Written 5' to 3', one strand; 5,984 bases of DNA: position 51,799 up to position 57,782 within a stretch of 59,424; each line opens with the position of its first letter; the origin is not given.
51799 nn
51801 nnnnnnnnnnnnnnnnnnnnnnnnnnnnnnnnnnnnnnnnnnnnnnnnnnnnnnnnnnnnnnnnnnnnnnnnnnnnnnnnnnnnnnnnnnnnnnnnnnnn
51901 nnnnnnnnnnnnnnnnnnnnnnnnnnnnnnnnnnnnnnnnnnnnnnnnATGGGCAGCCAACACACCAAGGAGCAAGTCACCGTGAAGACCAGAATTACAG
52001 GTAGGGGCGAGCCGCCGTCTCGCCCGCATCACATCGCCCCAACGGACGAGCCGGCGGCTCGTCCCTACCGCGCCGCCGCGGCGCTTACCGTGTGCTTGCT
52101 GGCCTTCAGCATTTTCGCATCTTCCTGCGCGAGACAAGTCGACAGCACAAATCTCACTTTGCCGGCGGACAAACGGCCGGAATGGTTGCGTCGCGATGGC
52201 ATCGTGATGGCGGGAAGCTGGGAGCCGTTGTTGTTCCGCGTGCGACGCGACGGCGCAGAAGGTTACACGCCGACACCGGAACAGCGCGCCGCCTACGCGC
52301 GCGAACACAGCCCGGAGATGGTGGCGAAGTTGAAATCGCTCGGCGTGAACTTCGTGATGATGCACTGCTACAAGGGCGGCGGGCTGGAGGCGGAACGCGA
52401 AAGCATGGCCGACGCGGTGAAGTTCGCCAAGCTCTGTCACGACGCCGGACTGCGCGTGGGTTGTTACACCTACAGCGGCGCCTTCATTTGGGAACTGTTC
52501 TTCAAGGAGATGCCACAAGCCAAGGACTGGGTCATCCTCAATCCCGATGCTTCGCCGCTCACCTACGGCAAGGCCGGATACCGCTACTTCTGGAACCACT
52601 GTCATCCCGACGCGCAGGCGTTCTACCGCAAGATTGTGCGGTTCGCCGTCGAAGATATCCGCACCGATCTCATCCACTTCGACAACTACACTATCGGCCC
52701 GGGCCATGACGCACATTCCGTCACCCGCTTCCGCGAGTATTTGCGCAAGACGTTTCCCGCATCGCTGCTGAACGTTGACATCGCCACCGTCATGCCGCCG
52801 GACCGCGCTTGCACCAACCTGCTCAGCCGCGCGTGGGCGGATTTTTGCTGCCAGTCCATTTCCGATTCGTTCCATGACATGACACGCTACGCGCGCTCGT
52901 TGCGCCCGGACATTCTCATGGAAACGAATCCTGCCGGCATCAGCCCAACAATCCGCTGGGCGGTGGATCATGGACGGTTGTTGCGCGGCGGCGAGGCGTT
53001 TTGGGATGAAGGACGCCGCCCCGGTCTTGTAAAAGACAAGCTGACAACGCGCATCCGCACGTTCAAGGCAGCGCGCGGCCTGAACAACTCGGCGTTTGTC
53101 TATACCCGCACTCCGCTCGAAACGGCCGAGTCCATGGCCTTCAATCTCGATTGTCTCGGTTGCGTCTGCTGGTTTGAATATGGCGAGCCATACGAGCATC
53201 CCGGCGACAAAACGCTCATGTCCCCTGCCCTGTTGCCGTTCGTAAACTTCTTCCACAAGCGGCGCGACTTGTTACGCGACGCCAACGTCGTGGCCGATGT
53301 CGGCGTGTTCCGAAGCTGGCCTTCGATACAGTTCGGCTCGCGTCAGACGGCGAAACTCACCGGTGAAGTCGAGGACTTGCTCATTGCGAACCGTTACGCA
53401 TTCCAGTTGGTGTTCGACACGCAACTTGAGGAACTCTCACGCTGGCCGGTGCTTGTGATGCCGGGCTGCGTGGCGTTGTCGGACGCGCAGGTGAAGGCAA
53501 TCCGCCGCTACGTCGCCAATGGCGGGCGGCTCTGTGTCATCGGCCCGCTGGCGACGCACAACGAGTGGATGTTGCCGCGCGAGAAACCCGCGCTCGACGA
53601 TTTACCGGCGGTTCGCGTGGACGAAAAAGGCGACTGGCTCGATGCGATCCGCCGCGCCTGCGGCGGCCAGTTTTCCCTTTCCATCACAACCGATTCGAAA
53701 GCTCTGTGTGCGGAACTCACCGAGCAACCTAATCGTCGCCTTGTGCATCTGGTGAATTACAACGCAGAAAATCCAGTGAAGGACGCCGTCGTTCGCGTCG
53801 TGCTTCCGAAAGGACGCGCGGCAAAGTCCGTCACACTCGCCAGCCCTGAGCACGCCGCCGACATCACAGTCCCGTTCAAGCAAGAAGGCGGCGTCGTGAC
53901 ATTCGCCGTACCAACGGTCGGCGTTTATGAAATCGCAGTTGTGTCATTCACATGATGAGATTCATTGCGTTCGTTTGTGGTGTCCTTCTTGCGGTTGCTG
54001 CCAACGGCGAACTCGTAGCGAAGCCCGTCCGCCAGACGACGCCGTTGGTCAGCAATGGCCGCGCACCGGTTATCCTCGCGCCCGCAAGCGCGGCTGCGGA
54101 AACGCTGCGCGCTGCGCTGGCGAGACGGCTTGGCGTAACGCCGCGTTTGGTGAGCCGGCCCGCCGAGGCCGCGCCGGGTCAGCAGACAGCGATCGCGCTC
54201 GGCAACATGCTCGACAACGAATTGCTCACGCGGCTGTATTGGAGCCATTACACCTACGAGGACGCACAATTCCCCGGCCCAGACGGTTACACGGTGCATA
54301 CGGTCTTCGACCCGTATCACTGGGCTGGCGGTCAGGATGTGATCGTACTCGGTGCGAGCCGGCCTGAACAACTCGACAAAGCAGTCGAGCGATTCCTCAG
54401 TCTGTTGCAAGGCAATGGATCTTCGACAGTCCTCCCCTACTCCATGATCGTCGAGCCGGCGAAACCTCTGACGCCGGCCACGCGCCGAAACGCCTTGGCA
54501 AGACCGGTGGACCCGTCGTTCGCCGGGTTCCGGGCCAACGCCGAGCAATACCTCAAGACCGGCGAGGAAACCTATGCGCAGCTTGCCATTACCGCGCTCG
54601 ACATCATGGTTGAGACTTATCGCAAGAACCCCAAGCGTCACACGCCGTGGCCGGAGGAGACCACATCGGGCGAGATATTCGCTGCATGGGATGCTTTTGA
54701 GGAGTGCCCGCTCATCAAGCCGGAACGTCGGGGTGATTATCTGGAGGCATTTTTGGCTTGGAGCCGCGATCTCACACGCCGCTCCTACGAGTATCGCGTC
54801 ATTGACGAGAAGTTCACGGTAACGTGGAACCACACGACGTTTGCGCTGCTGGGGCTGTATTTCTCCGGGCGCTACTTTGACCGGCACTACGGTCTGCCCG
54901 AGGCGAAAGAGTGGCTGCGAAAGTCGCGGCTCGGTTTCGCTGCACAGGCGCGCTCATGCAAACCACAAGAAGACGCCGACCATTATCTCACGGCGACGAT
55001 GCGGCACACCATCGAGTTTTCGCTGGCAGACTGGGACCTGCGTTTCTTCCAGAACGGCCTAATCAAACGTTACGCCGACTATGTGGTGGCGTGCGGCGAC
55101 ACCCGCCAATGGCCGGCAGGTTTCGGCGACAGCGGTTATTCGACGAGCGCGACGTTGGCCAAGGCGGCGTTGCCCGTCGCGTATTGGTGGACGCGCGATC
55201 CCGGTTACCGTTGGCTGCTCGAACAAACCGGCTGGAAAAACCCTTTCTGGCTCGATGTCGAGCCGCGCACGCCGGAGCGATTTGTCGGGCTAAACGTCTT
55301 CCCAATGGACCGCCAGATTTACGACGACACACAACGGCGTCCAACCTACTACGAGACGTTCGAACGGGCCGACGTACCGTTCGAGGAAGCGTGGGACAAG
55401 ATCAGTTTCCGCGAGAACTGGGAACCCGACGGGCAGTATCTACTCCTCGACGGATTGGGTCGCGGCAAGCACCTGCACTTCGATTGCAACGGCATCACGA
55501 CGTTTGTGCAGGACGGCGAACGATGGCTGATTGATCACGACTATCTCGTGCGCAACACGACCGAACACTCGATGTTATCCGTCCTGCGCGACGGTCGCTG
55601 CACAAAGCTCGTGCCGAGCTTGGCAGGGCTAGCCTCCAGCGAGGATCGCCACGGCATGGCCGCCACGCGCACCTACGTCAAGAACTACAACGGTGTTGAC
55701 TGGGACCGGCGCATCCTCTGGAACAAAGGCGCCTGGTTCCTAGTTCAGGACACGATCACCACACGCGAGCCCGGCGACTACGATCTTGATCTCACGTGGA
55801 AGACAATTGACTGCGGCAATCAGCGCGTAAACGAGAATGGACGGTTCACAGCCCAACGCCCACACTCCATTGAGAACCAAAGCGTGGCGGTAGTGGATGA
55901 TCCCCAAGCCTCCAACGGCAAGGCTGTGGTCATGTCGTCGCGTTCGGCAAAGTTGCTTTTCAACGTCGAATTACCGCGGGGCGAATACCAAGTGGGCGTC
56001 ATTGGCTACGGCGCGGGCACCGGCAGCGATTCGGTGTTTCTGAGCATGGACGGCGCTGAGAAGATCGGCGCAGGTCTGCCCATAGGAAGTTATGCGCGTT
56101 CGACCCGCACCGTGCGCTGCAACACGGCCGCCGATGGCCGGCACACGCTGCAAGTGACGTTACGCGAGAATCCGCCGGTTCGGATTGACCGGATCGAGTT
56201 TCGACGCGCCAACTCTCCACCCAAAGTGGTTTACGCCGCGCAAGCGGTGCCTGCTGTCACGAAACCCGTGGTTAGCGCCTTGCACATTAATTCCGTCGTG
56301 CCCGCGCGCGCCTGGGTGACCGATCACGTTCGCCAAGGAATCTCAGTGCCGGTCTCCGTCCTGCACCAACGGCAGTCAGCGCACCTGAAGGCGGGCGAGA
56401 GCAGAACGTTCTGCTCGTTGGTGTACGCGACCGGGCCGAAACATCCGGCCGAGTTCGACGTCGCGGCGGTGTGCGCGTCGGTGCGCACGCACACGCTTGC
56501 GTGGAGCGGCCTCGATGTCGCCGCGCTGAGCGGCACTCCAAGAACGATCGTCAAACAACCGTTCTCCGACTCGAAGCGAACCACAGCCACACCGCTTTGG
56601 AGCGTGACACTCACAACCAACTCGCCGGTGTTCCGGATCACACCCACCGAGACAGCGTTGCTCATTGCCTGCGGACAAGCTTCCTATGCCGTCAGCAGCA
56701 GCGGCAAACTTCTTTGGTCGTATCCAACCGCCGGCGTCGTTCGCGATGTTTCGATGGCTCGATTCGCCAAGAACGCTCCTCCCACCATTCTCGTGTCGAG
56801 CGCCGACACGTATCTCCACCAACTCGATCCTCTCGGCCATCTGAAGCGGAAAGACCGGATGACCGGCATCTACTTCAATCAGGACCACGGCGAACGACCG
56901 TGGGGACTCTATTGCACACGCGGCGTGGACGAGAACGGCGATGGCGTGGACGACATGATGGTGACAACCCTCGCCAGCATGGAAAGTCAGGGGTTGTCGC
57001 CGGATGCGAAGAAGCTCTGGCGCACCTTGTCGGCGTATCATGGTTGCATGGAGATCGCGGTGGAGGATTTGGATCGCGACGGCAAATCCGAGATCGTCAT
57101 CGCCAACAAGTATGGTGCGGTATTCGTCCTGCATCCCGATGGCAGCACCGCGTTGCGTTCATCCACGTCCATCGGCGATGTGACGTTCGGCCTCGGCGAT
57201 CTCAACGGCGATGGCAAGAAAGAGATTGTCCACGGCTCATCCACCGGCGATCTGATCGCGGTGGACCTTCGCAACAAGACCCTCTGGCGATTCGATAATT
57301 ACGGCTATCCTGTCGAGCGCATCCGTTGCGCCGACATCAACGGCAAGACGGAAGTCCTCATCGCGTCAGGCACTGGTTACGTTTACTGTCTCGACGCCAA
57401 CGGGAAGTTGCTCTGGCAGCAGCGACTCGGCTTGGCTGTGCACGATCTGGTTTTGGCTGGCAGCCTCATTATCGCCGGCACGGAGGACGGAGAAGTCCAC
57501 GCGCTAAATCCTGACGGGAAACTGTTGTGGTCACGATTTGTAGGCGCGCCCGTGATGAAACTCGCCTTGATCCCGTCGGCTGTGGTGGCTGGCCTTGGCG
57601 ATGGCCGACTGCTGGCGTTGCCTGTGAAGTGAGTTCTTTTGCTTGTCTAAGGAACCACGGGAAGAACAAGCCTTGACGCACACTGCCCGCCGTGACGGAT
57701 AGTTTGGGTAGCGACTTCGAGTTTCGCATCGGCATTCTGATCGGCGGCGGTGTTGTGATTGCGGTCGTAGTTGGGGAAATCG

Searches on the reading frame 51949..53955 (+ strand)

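Call 71: search_protein_families(library=pfam, proteins=[window:51949-53955:+], max_evalue=0.0001)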
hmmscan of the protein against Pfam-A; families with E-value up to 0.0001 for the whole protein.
window:51949-53955:+ (668 aa): 1 family
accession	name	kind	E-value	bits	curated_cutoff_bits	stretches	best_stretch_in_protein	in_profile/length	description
PF02638.21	GHL10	-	2.7e-06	27.2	27.9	1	200-331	116-232/311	Glycosyl hydrolase-like 10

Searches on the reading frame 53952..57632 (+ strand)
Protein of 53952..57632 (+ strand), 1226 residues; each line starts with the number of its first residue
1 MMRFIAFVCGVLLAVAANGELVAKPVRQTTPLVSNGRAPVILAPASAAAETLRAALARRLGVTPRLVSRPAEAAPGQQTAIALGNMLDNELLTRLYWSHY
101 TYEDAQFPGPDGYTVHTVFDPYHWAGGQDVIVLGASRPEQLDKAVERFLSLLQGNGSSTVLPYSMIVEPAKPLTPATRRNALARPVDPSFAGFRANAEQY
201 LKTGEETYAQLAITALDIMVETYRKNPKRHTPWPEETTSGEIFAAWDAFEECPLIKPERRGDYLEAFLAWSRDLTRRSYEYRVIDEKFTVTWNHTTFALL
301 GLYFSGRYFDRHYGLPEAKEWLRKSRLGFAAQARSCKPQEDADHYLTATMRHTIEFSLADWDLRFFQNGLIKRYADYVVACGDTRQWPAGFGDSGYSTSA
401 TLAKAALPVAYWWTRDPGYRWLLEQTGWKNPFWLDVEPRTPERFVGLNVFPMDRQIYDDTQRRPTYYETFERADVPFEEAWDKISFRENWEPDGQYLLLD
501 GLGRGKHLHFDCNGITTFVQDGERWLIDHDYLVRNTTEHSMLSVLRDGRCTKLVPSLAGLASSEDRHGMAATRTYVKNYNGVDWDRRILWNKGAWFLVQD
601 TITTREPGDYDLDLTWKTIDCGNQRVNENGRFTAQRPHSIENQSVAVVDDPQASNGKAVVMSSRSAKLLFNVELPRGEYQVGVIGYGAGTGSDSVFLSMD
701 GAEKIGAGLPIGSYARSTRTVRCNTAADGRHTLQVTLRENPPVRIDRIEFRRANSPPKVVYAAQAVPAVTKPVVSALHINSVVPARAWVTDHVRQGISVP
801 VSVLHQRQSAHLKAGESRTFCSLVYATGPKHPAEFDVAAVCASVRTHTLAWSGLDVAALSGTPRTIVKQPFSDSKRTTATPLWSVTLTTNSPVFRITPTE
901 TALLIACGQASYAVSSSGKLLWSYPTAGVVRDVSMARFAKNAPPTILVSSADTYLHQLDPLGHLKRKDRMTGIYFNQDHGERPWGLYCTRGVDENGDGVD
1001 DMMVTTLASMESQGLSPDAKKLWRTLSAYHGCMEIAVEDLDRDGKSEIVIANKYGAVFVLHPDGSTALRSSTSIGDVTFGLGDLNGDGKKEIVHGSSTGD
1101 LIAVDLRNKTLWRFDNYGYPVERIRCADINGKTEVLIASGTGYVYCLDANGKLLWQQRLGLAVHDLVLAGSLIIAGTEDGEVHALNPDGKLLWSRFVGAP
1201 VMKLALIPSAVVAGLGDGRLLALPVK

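Call 71: search_protein_families(library=pfam, proteins=[window:53952-57632:+], max_evalue=0.0001)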
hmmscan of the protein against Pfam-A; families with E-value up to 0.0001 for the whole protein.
window:53952-57632:+ (1226 aa): 5 families
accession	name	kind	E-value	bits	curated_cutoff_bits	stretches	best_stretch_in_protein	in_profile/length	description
PF25292.1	Beta-prop_CGLA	-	7.5e-22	78.6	26.8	1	1092-1191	2-108/316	Lambda-carrageenase beta-propeller domain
PF13360.13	PQQ_2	-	1.7e-12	48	27.6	1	1099-1222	3-132/233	Outer membrane protein assembly factor BamB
PF13570.13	Beta-prop_ACSF4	-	1.1e-11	45.2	133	1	1088-1219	60-196/329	Beta-alanine-activating enzyme, beta-propeller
PF13517.12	FG-GAP_3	-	2.9e-08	34.6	26.9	1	1039-1093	1-60/61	FG-GAP-like repeat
PF01839.29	FG-GAP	-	5e-06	26.7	22.1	0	1035-1059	5-36/37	FG-GAP repeat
